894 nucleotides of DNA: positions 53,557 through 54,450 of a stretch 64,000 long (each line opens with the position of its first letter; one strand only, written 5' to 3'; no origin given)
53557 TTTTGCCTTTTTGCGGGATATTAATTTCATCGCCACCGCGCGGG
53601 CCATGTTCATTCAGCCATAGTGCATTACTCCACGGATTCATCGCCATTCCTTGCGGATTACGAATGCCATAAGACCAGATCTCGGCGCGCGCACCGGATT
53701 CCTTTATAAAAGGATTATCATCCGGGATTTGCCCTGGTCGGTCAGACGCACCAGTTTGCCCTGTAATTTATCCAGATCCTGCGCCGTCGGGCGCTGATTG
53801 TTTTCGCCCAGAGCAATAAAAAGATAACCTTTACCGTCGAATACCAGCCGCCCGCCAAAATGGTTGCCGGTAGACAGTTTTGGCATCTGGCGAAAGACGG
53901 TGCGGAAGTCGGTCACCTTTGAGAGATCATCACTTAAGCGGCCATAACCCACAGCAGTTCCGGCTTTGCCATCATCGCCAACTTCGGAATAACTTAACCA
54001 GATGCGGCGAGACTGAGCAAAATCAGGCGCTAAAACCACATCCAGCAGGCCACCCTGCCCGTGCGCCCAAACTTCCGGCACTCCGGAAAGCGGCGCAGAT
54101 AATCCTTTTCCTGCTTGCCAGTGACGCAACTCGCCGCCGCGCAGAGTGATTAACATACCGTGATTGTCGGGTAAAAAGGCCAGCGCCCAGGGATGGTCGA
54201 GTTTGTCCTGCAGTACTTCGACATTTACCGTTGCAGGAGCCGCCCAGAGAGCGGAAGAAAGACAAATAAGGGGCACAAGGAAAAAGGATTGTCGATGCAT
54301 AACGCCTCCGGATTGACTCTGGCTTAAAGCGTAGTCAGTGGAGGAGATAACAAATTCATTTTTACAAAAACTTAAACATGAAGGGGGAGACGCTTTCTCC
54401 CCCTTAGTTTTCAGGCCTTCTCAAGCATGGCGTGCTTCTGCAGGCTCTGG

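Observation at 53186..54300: yliI (PQQ-type sugar dehydrogenase) inactivated by a 1-bp frameshift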

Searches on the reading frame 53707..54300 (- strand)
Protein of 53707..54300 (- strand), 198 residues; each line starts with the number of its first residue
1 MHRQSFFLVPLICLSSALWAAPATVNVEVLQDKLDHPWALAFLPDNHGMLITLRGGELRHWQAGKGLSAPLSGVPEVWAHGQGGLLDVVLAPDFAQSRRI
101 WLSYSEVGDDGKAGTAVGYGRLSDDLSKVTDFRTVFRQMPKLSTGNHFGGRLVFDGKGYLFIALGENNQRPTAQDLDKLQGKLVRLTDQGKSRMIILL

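Call 16: find_encoding_contigs(protein=window:53707-54300:-, flank=3000, max_places=10)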
Protein window:53707-54300:- (198 aa): 1 contig read that carries it; 1 place shown.
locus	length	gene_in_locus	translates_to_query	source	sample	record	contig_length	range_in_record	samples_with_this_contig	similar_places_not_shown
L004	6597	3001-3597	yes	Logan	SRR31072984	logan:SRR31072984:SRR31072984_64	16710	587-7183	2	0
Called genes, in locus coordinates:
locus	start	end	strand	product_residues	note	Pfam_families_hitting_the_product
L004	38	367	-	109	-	PF01381:HTH_3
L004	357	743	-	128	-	PF06296:RelE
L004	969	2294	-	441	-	PF00919:UPF0004, PF04055:Radical_SAM, PF18693:TRAM_2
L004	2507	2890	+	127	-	PF10799:YliH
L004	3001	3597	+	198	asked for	PF07995:GSDH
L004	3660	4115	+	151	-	PF07995:GSDH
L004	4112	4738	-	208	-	PF02798:GST_N, PF13417:GST_N_3, PF13409:GST_N_2, PF00043:GST_C, PF13410:GST_C_2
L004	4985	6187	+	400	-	PF00768:Peptidase_S11, PF13354:Beta-lactamase2, PF07943:PBP5_C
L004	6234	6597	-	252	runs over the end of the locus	PF08220:HTH_DeoR, PF00455:DeoRC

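Call 19: list_cluster_members(proteins=[window:53707-54300:-, window:53189-53647:-])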
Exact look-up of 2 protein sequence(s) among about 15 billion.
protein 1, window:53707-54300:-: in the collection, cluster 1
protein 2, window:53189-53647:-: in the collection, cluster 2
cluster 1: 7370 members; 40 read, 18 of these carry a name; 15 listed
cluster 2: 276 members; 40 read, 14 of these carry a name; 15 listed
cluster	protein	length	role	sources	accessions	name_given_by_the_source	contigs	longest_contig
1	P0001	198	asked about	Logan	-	-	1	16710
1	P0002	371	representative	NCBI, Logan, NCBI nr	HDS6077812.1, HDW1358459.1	TPA: aldose sugar dehydrogenase YliI [Escherichia coli] | aldose sugar dehydrogenase YliI [Escherichia coli]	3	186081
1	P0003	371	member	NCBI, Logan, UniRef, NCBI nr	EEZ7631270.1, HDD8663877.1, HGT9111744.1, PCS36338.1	aldose sugar dehydrogenase YliI [Escherichia coli] | aldose sugar dehydrogenase YliI n=1 Tax=Escherichia coli TaxID=562 RepID=UPI000BB6CF07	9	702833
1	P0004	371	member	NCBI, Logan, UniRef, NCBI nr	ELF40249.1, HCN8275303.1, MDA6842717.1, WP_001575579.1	soluble aldose sugar dehydrogenase yliI [Escherichia coli KTE171] | aldose sugar dehydrogenase YliI n=1 Tax=Escherichia coli TaxID=562 RepID=UPI0002A32498 | aldose sugar dehydrogenase YliI [Escherichia coli]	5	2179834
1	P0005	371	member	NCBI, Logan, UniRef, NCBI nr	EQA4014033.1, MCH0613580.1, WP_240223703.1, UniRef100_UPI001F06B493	aldose sugar dehydrogenase YliI [Escherichia coli] | aldose sugar dehydrogenase YliI n=1 Tax=Escherichia coli TaxID=562 RepID=UPI001F06B493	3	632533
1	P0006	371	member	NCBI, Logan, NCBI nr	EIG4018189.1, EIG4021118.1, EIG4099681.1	aldose sugar dehydrogenase YliI [Escherichia coli]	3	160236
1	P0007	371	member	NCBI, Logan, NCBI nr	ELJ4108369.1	aldose sugar dehydrogenase YliI [Escherichia coli]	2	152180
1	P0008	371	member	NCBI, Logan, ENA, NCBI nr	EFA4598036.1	PQQ-dependent sugar dehydrogenase [Escherichia coli]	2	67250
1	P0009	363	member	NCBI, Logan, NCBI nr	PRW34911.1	soluble aldose sugar dehydrogenase YliI [Escherichia coli]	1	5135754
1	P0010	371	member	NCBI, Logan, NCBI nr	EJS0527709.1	aldose sugar dehydrogenase YliI [Escherichia coli]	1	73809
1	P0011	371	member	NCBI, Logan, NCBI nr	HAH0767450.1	TPA: PQQ-dependent sugar dehydrogenase [Escherichia coli] | PQQ-dependent sugar dehydrogenase [Escherichia coli]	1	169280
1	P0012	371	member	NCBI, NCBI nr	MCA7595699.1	aldose sugar dehydrogenase YliI [Escherichia coli]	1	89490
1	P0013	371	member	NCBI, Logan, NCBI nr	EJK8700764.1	aldose sugar dehydrogenase YliI [Escherichia coli]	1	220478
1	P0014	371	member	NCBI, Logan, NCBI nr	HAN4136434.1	TPA: PQQ-dependent sugar dehydrogenase [Escherichia coli] | PQQ-dependent sugar dehydrogenase [Escherichia coli]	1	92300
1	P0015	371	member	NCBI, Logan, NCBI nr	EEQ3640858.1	PQQ-dependent sugar dehydrogenase [Escherichia coli]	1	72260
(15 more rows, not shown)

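Call 20: search_protein_families(proteins=[window:53707-54300:-], library=ncbifam)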
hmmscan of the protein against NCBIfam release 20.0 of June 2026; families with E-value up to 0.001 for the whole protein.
window:53707-54300:- (198 aa): 1 family
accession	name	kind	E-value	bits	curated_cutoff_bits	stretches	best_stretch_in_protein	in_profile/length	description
TIGR03606.1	non_repeat_PQQ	subfamily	3.6e-06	26.1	434.55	1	23-171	18-170/454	glucose/sorbosone family PQQ-dependent dehydrogenase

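Call 25: find_encoding_contigs(protein=window:53707-54300:-, flank=10000, max_places=10)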
Protein window:53707-54300:- (198 aa): 1 contig read that carries it; 1 place shown.
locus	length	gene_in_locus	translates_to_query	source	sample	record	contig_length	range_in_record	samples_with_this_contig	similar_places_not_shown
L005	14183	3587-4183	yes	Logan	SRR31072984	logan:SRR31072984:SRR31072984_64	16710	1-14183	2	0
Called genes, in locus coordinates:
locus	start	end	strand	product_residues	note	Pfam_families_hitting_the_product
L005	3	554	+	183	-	?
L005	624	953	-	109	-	PF01381:HTH_3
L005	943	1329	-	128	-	PF06296:RelE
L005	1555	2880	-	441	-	PF00919:UPF0004, PF04055:Radical_SAM, PF18693:TRAM_2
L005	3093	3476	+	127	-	PF10799:YliH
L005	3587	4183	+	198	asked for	PF07995:GSDH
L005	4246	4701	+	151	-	PF07995:GSDH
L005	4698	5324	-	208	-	PF02798:GST_N, PF13417:GST_N_3, PF13409:GST_N_2, PF00043:GST_C, PF13410:GST_C_2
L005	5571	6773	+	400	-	PF00768:Peptidase_S11, PF13354:Beta-lactamase2, PF07943:PBP5_C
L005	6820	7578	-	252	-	PF08220:HTH_DeoR, PF00455:DeoRC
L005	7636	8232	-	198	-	PF01569:PAP2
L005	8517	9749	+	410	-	PF07690:MFS_1, PF00083:Sugar_tr (weak)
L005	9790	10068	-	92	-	-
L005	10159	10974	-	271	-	PF00702:Hydrolase, PF08282:Hydrolase_3, PF12710:HAD (faint), PF05116:S6PP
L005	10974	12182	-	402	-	PF07690:MFS_1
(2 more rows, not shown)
